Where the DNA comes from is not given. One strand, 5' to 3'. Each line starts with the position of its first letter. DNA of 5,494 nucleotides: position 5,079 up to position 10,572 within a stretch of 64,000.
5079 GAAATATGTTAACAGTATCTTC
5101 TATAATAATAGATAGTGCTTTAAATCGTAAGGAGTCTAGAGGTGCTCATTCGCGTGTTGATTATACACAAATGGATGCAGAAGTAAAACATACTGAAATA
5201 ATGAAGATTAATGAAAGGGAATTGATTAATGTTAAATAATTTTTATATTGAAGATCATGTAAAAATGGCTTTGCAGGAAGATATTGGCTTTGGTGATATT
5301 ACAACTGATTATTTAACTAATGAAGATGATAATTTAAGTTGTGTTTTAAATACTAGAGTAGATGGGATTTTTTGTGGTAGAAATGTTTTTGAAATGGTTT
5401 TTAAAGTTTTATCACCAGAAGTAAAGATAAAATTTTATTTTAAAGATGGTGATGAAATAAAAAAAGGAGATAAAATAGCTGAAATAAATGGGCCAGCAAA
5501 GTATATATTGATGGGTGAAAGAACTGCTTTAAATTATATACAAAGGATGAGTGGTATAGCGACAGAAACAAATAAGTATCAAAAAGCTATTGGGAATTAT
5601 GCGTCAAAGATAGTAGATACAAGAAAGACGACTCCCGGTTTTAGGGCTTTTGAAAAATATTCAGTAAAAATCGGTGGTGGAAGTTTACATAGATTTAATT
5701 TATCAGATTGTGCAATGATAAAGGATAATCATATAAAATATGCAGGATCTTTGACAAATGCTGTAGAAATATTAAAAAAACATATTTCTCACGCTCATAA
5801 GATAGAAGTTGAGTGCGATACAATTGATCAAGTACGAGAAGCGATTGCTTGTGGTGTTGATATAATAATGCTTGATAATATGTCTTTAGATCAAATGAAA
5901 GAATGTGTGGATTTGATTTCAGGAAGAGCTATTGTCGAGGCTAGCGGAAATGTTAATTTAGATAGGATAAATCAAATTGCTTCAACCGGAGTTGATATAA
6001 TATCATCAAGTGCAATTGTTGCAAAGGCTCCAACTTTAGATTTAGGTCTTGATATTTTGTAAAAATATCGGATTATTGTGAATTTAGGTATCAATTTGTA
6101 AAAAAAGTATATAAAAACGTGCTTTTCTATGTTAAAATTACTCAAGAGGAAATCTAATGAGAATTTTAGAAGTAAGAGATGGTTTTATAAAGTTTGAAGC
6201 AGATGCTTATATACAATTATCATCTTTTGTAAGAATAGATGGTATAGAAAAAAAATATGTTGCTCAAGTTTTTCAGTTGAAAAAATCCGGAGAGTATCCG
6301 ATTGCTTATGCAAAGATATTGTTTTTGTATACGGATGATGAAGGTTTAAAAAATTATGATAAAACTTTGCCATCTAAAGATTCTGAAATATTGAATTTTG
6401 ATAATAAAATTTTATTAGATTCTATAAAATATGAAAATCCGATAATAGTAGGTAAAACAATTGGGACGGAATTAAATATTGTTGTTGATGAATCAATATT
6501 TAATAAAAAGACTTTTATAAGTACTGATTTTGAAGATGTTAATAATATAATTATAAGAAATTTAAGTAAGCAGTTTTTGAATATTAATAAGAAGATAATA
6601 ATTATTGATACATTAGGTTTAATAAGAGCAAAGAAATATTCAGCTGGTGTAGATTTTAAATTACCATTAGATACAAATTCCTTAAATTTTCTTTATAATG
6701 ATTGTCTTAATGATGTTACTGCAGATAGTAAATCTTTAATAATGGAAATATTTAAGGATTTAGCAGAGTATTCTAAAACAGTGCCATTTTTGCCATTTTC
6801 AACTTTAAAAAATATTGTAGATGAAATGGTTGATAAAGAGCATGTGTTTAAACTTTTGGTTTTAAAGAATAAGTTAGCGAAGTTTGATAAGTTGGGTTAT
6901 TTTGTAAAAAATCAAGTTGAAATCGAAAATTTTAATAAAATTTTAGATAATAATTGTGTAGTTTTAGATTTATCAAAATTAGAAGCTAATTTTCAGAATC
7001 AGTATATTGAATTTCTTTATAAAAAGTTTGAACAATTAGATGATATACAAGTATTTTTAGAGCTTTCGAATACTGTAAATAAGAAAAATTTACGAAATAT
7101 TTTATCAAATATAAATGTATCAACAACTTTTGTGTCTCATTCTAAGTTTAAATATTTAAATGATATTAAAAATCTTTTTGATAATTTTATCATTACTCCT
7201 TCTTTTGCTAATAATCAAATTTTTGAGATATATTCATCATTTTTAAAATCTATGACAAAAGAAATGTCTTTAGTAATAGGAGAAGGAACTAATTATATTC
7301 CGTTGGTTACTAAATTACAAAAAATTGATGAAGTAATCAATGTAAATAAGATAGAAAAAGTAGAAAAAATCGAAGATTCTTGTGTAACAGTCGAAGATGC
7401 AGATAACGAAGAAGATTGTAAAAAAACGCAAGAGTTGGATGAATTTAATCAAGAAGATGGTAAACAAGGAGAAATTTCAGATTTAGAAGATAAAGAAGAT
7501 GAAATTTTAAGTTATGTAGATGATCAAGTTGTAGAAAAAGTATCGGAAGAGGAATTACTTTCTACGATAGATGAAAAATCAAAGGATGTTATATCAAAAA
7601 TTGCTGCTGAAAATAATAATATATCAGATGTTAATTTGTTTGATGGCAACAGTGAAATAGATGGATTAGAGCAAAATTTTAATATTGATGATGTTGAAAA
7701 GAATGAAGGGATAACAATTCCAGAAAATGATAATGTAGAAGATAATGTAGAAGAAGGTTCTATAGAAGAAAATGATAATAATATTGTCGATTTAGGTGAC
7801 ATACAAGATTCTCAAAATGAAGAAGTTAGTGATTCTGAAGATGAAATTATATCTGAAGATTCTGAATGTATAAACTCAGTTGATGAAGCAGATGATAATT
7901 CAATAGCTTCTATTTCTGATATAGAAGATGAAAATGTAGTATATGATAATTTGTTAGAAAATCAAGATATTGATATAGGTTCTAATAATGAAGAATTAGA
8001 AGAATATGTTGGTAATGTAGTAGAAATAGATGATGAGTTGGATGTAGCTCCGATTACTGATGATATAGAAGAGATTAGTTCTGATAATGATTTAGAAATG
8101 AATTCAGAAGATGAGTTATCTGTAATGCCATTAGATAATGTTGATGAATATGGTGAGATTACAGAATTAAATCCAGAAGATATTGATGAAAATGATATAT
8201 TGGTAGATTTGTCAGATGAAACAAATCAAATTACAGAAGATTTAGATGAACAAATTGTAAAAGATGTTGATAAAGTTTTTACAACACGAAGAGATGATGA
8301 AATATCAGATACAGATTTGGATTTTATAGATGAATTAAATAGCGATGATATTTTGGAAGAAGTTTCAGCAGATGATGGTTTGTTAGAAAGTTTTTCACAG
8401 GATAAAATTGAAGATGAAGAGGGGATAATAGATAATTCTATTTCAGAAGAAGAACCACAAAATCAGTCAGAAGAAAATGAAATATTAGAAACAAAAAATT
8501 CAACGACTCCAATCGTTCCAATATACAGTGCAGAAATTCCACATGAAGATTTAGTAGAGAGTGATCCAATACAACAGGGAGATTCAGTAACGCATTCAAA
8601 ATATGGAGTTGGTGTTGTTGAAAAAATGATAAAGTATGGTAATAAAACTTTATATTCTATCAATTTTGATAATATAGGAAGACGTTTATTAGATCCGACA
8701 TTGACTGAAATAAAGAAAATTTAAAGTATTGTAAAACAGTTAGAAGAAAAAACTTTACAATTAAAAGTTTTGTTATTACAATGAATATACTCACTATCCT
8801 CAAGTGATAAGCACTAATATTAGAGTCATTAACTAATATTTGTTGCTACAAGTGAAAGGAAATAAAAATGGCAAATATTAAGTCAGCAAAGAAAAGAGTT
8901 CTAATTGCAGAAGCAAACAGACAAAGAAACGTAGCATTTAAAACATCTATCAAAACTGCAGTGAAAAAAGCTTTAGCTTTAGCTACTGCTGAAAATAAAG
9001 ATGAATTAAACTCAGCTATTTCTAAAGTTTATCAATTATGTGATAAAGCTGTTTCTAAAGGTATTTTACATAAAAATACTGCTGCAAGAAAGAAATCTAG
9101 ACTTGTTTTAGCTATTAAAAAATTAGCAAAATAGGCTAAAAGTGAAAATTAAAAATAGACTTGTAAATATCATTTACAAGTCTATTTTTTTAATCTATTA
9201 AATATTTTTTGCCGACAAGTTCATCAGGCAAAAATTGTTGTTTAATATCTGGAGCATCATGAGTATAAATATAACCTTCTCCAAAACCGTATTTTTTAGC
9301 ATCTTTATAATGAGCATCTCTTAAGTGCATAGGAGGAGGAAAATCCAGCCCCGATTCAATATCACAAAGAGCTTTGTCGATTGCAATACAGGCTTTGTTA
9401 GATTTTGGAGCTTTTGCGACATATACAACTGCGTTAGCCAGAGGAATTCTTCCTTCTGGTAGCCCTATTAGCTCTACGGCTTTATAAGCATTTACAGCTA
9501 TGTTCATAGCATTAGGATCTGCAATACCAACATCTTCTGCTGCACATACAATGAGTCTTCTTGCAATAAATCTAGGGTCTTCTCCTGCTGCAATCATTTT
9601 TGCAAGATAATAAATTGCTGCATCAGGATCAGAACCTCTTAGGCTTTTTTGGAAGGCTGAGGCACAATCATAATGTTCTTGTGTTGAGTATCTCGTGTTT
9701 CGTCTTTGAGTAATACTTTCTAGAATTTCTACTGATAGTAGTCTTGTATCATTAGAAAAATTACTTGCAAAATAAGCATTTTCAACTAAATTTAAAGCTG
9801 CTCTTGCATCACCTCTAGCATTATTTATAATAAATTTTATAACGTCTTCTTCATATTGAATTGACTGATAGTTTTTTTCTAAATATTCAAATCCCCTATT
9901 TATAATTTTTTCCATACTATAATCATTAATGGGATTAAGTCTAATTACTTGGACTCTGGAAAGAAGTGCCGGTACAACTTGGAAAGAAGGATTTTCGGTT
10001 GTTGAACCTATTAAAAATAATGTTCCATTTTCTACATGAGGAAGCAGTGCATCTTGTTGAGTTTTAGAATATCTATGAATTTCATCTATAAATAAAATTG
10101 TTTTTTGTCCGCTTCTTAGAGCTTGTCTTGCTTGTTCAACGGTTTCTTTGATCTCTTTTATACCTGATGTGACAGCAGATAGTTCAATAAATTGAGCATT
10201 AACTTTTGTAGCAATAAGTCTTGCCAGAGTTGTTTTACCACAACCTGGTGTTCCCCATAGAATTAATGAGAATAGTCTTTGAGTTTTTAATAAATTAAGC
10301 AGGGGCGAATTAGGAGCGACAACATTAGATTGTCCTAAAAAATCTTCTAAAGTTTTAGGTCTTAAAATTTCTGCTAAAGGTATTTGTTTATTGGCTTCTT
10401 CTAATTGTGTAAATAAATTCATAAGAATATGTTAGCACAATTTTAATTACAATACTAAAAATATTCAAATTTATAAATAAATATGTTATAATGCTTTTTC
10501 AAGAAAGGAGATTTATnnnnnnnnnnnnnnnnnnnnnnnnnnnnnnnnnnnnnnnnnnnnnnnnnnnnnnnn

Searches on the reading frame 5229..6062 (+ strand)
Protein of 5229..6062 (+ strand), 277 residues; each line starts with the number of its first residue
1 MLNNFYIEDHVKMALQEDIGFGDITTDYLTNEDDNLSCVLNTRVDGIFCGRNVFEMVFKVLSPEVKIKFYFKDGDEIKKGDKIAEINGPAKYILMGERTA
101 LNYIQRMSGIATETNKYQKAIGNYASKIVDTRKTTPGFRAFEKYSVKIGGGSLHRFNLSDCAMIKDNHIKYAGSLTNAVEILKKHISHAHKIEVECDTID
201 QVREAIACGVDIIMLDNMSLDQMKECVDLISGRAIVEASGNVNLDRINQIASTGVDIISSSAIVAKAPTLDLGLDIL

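Call 105: search_protein_families(library=pfam, proteins=[window:5229-6062:+], max_evalue=0.0001)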
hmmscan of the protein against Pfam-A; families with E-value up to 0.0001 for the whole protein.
window:5229-6062:+ (277 aa): 2 families
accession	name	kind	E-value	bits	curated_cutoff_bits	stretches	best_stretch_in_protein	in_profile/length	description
PF01729.25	QRPTase_C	-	4.9e-61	205.8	23.1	1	110-275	1-169/169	Quinolinate phosphoribosyl transferase, C-terminal domain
PF02749.22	QRPTase_N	-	1.6e-20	73.5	27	1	23-108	1-82/82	Quinolinate phosphoribosyl transferase, N-terminal domain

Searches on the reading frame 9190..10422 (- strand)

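Call 7: search_protein_families(library=pfam, proteins=[window:9190-10422:-], max_evalue=0.01)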
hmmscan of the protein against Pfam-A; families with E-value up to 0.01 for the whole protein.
window:9190-10422:- (410 aa): 27 families (the best 25 are shown)
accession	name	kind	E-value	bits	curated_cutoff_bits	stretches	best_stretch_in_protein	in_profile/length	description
PF12002.13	MgsA_C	-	1.4e-58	197.9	27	1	263-407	1-147/167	MgsA AAA+ ATPase C terminal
PF00004.35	AAA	-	3.3e-19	70.1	21.2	1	53-161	1-127/131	ATPase family associated with various cellular activities (AAA)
PF16193.11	AAA_assoc_2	-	3.1e-18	66.2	34.3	1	186-262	3-81/81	AAA C-terminal domain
PF05496.18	RuvB_N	-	4.4e-14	53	27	1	20-137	1-115/159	Holliday junction DNA helicase RuvB P-loop domain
PF13173.12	AAA_14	-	1.3e-09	38.6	27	1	53-165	5-123/129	AAA domain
PF07728.20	AAA_5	-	1.3e-07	32.2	22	1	53-143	2-103/139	AAA domain (dynein-related subfamily)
PF20720.3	nSTAND3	-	8.5e-07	29.2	27.2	1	52-115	19-74/155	Novel STAND NTPase 3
PF14532.12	Sigma54_activ_2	-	2.9e-06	28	25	1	48-130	19-93/138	Sigma-54 interaction domain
PF13401.12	AAA_22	-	1.1e-05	26.2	27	0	53-79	8-37/130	AAA domain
PF01443.25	Viral_helicase1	-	1.1e-05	25.8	21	1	57-139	5-92/228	Viral superfamily 1 RNA helicase core domain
PF00158.32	Sigma54_activat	-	1.4e-05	25.3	20.2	1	98-145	85-132/168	Sigma-54 interaction domain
PF13191.12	AAA_16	-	2.8e-05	25.1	32.6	0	47-78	21-55/167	AAA ATPase domain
PF01078.27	Mg_chelatase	-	0.00016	21.6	20.3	0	52-98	24-74/207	Magnesium chelatase, subunit ChlI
PF05673.19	DUF815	-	0.00019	21.1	23.8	1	44-115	47-116/249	Protein of unknown function (DUF815)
PF07726.17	AAA_3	-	0.00067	20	27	1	53-146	2-102/131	ATPase family associated with various cellular activities (AAA)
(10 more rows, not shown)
